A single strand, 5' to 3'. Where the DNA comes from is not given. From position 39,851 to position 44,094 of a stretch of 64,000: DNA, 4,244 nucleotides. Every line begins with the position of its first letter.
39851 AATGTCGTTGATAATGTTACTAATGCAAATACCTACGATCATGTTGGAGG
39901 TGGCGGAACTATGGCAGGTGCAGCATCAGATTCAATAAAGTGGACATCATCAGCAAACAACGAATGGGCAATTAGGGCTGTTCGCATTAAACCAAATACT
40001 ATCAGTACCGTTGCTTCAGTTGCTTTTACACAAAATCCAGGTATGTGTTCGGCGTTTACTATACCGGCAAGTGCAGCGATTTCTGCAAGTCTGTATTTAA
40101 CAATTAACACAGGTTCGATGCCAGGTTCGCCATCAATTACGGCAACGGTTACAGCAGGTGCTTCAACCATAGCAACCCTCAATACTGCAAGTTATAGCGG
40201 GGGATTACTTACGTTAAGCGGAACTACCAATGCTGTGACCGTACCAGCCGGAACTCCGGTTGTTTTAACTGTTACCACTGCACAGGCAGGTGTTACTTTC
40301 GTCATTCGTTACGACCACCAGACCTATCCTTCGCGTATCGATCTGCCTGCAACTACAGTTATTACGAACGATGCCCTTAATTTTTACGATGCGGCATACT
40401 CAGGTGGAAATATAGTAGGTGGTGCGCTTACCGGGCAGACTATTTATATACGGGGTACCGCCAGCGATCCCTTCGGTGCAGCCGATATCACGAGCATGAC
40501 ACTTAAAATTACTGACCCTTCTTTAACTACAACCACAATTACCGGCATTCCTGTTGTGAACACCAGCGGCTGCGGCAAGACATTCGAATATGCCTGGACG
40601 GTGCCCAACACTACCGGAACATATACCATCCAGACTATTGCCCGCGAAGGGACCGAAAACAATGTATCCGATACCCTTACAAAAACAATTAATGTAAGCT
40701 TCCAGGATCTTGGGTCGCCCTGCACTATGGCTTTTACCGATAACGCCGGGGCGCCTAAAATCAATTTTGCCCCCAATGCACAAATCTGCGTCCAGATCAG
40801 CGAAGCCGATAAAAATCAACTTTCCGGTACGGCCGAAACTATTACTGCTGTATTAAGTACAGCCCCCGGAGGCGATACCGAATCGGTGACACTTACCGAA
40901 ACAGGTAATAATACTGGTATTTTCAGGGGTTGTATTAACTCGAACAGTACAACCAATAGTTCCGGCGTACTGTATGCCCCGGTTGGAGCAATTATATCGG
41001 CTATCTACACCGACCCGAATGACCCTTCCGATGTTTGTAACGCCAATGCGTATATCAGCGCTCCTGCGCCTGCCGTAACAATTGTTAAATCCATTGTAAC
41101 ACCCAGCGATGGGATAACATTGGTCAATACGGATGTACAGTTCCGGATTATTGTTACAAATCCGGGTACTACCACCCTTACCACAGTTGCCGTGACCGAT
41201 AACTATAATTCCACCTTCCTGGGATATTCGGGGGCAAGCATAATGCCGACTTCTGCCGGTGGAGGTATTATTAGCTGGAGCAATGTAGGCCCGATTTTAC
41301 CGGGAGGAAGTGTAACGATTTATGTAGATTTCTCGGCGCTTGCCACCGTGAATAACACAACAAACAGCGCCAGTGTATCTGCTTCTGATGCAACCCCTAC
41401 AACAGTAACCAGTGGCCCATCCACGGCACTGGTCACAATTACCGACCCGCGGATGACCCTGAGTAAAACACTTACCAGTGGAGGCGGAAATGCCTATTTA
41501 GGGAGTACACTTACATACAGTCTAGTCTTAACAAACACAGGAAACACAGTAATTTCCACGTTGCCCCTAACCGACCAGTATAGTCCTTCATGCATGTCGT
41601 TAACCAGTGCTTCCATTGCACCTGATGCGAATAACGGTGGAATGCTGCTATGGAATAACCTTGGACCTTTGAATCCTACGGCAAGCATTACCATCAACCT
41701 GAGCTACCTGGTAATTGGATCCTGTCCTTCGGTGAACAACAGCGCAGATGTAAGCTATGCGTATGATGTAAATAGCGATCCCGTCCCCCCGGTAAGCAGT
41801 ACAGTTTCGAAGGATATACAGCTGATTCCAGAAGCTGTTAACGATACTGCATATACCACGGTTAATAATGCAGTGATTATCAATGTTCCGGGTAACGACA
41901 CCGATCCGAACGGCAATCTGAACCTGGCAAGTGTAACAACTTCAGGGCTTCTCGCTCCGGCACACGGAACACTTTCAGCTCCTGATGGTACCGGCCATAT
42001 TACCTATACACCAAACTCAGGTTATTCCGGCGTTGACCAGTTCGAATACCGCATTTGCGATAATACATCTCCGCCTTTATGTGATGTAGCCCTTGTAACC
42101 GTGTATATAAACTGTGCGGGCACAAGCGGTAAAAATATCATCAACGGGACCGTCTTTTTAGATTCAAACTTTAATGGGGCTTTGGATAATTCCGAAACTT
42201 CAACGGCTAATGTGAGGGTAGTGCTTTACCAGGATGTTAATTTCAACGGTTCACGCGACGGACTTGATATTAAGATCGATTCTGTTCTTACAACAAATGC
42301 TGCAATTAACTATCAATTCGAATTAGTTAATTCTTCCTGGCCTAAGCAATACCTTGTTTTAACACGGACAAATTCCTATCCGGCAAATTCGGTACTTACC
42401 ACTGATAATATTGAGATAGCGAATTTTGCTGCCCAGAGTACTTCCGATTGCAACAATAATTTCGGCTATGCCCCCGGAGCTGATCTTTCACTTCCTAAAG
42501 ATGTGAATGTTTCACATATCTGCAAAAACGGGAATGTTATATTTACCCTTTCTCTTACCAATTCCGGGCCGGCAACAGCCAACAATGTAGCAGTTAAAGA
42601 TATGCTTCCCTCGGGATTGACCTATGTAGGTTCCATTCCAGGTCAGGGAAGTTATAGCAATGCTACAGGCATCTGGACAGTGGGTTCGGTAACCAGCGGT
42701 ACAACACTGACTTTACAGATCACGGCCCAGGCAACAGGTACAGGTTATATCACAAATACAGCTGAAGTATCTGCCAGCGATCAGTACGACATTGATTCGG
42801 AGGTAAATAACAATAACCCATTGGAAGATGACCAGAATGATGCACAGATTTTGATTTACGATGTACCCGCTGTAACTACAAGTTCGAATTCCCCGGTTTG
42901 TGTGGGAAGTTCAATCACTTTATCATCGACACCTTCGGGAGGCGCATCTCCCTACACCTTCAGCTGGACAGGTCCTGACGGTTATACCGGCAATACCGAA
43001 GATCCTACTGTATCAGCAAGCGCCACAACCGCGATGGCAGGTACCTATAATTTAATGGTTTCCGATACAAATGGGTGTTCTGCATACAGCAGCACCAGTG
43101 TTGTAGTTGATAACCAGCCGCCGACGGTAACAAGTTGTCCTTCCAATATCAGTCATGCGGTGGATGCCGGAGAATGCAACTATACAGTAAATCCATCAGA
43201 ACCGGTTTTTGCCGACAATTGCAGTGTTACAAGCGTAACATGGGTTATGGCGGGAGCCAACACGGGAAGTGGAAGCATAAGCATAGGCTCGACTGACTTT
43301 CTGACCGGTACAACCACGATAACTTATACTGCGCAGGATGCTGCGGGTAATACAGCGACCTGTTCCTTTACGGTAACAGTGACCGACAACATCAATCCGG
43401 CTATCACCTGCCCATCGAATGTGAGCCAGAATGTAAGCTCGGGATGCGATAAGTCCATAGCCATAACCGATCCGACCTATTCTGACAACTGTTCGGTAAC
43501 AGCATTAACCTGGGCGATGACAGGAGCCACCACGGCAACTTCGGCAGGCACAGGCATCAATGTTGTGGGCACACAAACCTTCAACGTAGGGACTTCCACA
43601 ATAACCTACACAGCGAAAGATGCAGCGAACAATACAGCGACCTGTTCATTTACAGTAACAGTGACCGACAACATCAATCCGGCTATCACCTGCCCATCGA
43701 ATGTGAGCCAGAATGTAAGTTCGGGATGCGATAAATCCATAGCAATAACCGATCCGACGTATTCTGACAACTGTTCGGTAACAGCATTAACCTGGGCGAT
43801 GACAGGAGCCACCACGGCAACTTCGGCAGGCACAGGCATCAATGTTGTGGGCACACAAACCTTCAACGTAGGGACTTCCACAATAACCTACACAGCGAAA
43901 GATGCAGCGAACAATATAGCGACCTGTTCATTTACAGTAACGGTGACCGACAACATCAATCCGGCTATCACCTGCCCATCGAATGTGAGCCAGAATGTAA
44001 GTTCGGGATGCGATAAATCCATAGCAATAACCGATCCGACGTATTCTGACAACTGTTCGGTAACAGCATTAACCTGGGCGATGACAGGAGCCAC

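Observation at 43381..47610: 15 x 282-bp HYR array whose copy differences are mostly synonymous in the + frame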

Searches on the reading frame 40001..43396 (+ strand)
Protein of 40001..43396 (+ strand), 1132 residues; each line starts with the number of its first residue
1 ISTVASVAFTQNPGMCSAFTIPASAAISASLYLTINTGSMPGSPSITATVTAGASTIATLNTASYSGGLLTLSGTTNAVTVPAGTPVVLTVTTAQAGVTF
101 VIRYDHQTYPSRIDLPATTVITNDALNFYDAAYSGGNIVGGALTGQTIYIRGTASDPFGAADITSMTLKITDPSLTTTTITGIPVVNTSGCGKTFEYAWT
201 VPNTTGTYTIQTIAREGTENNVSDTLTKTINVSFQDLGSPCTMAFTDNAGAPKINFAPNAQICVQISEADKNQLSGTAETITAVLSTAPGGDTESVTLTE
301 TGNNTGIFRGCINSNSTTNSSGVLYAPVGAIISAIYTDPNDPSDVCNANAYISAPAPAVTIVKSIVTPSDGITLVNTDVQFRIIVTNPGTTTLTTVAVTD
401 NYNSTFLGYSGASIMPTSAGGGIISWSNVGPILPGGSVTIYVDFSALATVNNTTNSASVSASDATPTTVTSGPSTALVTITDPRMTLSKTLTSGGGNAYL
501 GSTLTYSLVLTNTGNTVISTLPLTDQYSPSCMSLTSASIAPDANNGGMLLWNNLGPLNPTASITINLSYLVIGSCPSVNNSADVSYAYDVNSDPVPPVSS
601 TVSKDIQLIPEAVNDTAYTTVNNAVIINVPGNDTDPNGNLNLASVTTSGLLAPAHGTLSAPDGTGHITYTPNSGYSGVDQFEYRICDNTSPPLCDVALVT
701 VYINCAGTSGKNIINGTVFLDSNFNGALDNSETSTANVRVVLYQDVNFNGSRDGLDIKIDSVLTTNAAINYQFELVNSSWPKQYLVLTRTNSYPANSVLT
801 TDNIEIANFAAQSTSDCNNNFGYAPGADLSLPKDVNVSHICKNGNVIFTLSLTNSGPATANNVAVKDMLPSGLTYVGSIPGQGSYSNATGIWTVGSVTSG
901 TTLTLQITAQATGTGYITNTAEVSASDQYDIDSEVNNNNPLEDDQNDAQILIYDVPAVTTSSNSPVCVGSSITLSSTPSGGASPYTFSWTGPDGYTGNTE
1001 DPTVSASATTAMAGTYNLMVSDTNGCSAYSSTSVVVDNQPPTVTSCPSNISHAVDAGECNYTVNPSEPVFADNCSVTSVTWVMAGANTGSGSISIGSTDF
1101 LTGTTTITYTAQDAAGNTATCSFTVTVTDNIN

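Call 47: search_protein_families(library=ncbifam, proteins=[window:40001-43396:+], max_evalue=0.001)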
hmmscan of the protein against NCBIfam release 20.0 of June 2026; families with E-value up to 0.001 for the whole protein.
window:40001-43396:+ (1132 aa): 2 families
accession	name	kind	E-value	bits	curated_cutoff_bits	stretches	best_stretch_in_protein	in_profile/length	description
TIGR01451.2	B_ant_repeat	repeat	2.4e-11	43.5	24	1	843-876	11-44/53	DUF11 type repeat protein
NF012211.1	tand_rpt_95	domain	4e-10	39.5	90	1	622-692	5-75/98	tandem-95 repeat protein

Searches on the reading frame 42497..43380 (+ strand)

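Call 15: find_related_loci(query=window:42497-43380:+, collection=genome_contigs, flank=10000)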
Query window:42497-43380:+ (294 aa) in genome_contigs; peptide patterns used: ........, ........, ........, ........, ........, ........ (x = any residue, [..] = any of these).
49 stretches matched a pattern; 23 encode a relative of the query (tblastn E <= 1e-3); 23 distinct loci.
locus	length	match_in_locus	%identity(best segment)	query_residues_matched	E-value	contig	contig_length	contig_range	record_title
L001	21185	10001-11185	50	13-164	4e-33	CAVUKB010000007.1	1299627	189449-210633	MAG: uncultured Acidobacteriota bacterium isolate MFD01721.bin.1.215 genome assembly, contig: contig_2559, whole genome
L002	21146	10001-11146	55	1-118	1e-29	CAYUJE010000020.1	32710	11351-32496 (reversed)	MAG TPA_asm: uncultured Pirellulaceae bacterium isolate SRP150892_co2_125 genome assembly, contig: NODE_1695_length_3271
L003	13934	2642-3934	48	1-104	2e-23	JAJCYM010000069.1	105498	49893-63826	MAG: Roseivirga sp. isolate OFTM338 OFTM338_68, whole genome shotgun sequence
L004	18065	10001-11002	51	2-104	1e-25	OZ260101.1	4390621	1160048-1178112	MAG: Cyclobacteriaceae bacterium isolate C9799-m1-bin08 genome assembly, chromosome: 1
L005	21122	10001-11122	52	14-105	2e-19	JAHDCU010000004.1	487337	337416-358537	MAG: Saprospiraceae bacterium isolate MAG-141 RZ_16, whole genome shotgun sequence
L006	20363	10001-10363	39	1-114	3e-19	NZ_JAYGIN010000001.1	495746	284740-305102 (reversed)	Arcicella sp. LKC2W LKC2W_ctg001, whole genome shotgun sequence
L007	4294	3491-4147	42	2-107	9e-19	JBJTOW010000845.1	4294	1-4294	MAG: Planctomycetota bacterium isolate samp_4449_semibin_223 samp_4449_2050823, whole genome shotgun sequence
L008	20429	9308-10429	52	14-105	1e-18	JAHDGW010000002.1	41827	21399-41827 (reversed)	MAG: Saprospiraceae bacterium isolate MAG-55 ND_737, whole genome shotgun sequence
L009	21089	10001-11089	42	10-118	9e-18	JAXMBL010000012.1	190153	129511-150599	MAG: Pirellulales bacterium isolate STL-PLA35 C1.296.fa-12, whole genome shotgun sequence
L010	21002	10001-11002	52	14-98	1e-17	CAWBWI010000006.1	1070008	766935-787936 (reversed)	MAG: Candidatus Eisenbacteria bacterium isolate MFD09730.bin.2.41 genome assembly, contig: contig_48829, whole genome sh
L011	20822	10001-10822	39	13-164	6e-17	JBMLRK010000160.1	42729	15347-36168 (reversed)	MAG: Spirosomataceae bacterium isolate LE_383543 NODE_897_length_42729_cov_7.128392, whole genome shotgun sequence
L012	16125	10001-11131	47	14-113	9e-17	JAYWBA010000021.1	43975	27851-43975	MAG: Saprospiraceae bacterium isolate GL93_DN_metabinner_2 GL93_DN_metabinner_2_20, whole genome shotgun sequence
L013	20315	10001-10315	39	1-105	9e-17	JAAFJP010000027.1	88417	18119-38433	MAG: Cytophagales bacterium isolate bin5.concoct.b16b17b19.071 WN_Cytophagales_14_scaffold_27, whole genome shotgun sequ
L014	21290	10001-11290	42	145-294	2e-15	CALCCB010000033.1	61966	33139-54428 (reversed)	MAG TPA_asm: uncultured Bacteroidetes bacterium isolate SRR5468220_bin.80_CONCOCT_v1.1_MAG genome assembly, contig: ERZ6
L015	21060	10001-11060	34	123-294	3e-15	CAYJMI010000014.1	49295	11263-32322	MAG TPA_asm: uncultured Vicingus sp. isolate ERP124720_co1_76 genome assembly, contig: NODE_1005_length_49295_cov_5.5309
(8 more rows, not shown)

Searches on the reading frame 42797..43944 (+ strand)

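Call 17: find_homologous_proteins(query=window:42797-43944:+, max_evalue=1e-10)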
Query window:42797-43944:+ (382 aa): 753 proteins with E <= 1e-10 among 8000 candidates; the best 120 are listed.
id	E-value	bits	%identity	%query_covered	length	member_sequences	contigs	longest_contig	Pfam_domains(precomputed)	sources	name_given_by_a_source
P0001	0.0e+0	1198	56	79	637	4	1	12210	PF16675.11,PF12892.14,PF27332.1,PF14173.12,PF17963.8,PF02494.23,PF16403.12,PF16436.11,PF14064.12,PF22143.4,PF18540.7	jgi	jgi:hypothetical protein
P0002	2.9e-170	584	59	77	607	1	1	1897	PF27332.1,PF17963.8,PF02494.23,PF12894.14,PF16403.12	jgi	jgi:hypothetical protein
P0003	8.5e-157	540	56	75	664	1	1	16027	PF27332.1,PF02494.23,PF16403.12,PF22143.4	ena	-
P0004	3.0e-126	439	52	73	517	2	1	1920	PF27332.1,PF02494.23,PF18962.8,PF16403.12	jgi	-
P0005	8.3e-125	435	49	75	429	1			PF27332.1,PF02494.23,PF16403.12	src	-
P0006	1.2e-124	434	42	77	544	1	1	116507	PF23237.2,PF02494.23,PF12245.15,PF21254.4,PF18540.7,PF19077.7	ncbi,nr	ncbi:MAG: HYR domain-containing protein [Bacteroidetes bacterium]|nr:HYR domain-containing protein [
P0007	4.4e-120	419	49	73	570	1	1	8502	PF22110.3,PF02494.23,PF16403.12,PF22143.4,PF18540.7,PF19077.7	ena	-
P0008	1.6e-119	417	55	72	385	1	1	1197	PF27332.1,PF02494.23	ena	-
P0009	4.9e-118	412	49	73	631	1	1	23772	PF27332.1,PF23237.2,PF02494.23,PF18962.8,PF16403.12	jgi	jgi:hypothetical protein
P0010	1.5e-106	375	41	71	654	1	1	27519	PF23237.2,PF02494.23,PF16403.12,PF19077.7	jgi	jgi:hypothetical protein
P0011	2.2e-105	371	52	66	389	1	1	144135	PF23237.2,PF02494.23,PF16403.12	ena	-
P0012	1.8e-100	355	39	73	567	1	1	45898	PF27332.1,PF02494.23,PF18540.7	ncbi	ncbi:MAG: HYR domain-containing protein, partial [Ferruginibacter sp.]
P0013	6.5e-100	353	42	77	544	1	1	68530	PF23237.2,PF02494.23,PF16403.12,PF12245.15,PF21254.4,PF18540.7,PF19077.7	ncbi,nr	ncbi:MAG: HYR domain-containing protein [Bacteroidetes bacterium]|nr:HYR domain-containing protein [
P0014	1.3e-96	342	42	73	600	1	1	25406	PF10791.15,PF22352.3,PF02494.23,PF18540.7,PF05506.18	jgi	jgi:hypothetical protein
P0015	3.1e-95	337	36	73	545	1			PF23237.2,PF02494.23,PF13750.13,PF16403.12,PF13860.13,PF12245.15,PF02221.21,PF12916.13,PF09136.17,PF19077.7,PF17936.8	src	-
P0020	6.6e-90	320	39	73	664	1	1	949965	PF12080.15,PF13585.13,PF02494.23,PF16403.12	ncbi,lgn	-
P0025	2.8e-87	311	42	76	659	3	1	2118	PF27332.1,PF02494.23,PF18962.8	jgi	jgi:hypothetical protein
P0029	1.4e-81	292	45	73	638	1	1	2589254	PF23237.2,PF13585.13,PF02494.23,PF16403.12,PF19077.7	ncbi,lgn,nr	ncbi:MAG: HYR domain-containing protein [Cyclobacteriaceae bacterium]|nr:HYR domain-containing prote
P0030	1.6e-81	292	37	73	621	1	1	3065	PF27332.1,PF02494.23,PF18962.8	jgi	jgi:large repetitive protein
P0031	3.9e-81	291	50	70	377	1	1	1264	PF27332.1,PF02494.23,PF18962.8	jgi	-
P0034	3.9e-79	284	37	81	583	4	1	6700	PF27332.1,PF23237.2,PF02494.23,PF18962.8,PF13750.13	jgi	jgi:hypothetical protein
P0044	2.1e-73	266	35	91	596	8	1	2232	PF02494.23,PF18962.8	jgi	jgi:hypothetical protein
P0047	5.0e-70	254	35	78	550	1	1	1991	PF02494.23,PF18962.8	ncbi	-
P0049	6.0e-69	251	36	72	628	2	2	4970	PF27332.1,PF13585.13,PF02494.23,PF12245.15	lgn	-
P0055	3.9e-65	238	35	73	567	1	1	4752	PF23237.2,PF13585.13,PF02494.23,PF16403.12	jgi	jgi:gliding motility-associated-like protein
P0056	9.9e-65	237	43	73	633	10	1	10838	PF23237.2,PF13585.13,PF02494.23,PF16403.12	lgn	-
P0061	1.0e-62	230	34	81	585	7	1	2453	PF02494.23,PF18962.8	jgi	jgi:hypothetical protein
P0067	4.0e-61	225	35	73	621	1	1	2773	PF27332.1,PF02494.23,PF18962.8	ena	-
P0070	1.1e-59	220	35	77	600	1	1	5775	PF23237.2,PF13585.13,PF17963.8,PF17892.8,PF02494.23,PF17803.8,PF02221.21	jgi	jgi:gliding motility-associated-like protein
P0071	6.0e-59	218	40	73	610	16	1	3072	PF02494.23,PF18962.8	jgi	jgi:hypothetical protein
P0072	1.1e-58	217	38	74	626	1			PF27332.1,PF23237.2,PF18981.7,PF13585.13,PF02494.23,PF16403.12,PF09136.17,PF19077.7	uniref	uniref:HYR domain-containing protein n=1 Tax=Ohtaekwangia sp. TaxID=2066019 RepID=UPI002FDD5AFF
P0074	2.3e-58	216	41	72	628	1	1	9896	PF24996.1,PF07646.22,PF24681.2,PF13415.13,PF02494.23,PF18962.8,PF24981.2,PF01344.32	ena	-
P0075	4.0e-58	215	44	75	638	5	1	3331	PF23237.2,PF13585.13,PF02494.23,PF16403.12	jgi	jgi:gliding motility-associated-like protein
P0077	2.5e-57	213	39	74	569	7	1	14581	PF02494.23,PF18962.8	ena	-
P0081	3.4e-56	209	42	73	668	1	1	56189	PF27332.1,PF02494.23,PF18962.8,PF06832.19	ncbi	ncbi:MAG: HYR domain-containing protein, partial [Bacteroidia bacterium]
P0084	3.0e-55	206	51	61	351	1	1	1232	PF27332.1,PF02494.23,PF18962.8,PF16403.12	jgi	jgi:hypothetical protein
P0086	6.6e-55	205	39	75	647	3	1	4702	PF19406.6,PF02494.23,PF18962.8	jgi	-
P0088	2.2e-54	203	36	70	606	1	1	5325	PF23237.2,PF02494.23,PF18962.8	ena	-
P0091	2.4e-52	196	37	73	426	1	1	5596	PF23237.2,PF13585.13,PF02494.23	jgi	jgi:gliding motility-associated-like protein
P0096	1.9e-51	193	49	61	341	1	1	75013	PF27332.1,PF02494.23,PF18962.8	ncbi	-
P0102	6.6e-50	188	47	60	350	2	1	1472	PF27332.1,PF02494.23,PF18962.8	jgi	jgi:hypothetical protein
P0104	7.6e-50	188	40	77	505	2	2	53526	PF27332.1,PF02494.23,PF18962.8,PF16403.12,PF11589.15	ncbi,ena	ncbi:MAG: hypothetical protein RLZZ519_1763 [Bacteroidota bacterium]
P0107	1.3e-49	187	31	77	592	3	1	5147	PF23237.2,PF13585.13,PF17963.8,PF17892.8,PF02494.23,PF17803.8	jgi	-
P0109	3.1e-49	186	39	72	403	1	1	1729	PF02494.23,PF18962.8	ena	-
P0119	1.2e-47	181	32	91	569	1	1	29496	PF13585.13,PF02494.23,PF16403.12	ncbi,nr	ncbi:MAG TPA: HYR domain-containing protein [Cyclobacteriaceae bacterium]|nr:HYR domain-containing p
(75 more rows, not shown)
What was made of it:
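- On Type IX secretion system cargo: The support is indirect: 32 of the 120 listed homologues carry such a domain (call 17).
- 32 of the 120 listed HYR homologues carry type IX secretion C-terminal domains, PF13585 or PF18962 (call 17).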

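Call 23: find_encoding_contigs(protein=P0001, flank=10000, max_places=3)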
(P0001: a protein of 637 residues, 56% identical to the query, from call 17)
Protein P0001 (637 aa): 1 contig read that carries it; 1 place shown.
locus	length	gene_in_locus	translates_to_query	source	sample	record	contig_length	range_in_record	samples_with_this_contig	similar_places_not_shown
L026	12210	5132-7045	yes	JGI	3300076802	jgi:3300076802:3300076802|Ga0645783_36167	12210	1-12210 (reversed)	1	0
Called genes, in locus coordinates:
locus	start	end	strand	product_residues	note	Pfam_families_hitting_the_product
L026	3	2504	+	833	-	?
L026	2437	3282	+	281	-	PF12892:FctA (faint), PF14064:HmuY (faint), PF14173:ComGG (faint), PF02494:HYR, PF16403:Bact_surface_Ig-like (faint), PF18540:DUF5626 (faint), PF27332:TP_0781 (faint), PF02494:HYR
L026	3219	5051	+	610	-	PF02494:HYR, PF09136:Glucodextran_B (faint), PF12892:FctA (faint), PF14064:HmuY (faint), PF14173:ComGG (faint), PF16403:Bact_surface_Ig-like (faint), PF17963:Big_9 (faint), PF02494:HYR, +5 more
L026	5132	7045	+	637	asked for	PF02494:HYR, PF14064:HmuY (faint), PF16436:DUF5033 (faint), PF16675:FOXO_KIX_bdg (faint), PF17963:Big_9 (faint), PF12892:FctA (faint), PF14173:ComGG (faint), PF02494:HYR, +4 more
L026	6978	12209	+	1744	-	?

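Call 24: find_encoding_contigs(protein=P0003, flank=10000, max_places=3)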
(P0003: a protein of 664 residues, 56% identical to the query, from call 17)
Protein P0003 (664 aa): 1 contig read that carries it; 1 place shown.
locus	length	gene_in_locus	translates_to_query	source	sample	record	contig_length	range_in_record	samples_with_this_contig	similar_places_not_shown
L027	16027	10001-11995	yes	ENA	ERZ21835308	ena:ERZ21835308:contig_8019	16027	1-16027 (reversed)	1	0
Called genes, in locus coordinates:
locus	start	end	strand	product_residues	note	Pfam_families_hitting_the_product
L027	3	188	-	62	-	?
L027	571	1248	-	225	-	PF13620:CarboxypepD_reg (faint), PF13715:CarbopepD_reg_2 (weak), PF07715:Plug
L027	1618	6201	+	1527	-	PF02210:Laminin_G_2 (weak), PF13385:Laminin_G_3, PF18962:Por_Secre_tail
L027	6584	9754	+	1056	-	-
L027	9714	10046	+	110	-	PF02494:HYR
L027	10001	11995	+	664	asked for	PF02494:HYR (weak), PF16403:Bact_surface_Ig-like (faint), PF22143:ScpA_C (faint), PF27332:TP_0781 (faint), PF02494:HYR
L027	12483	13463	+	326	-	-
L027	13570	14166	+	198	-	-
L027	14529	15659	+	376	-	PF13385:Laminin_G_3, PF00054:Laminin_G_1 (weak), PF02210:Laminin_G_2 (weak)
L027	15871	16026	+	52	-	?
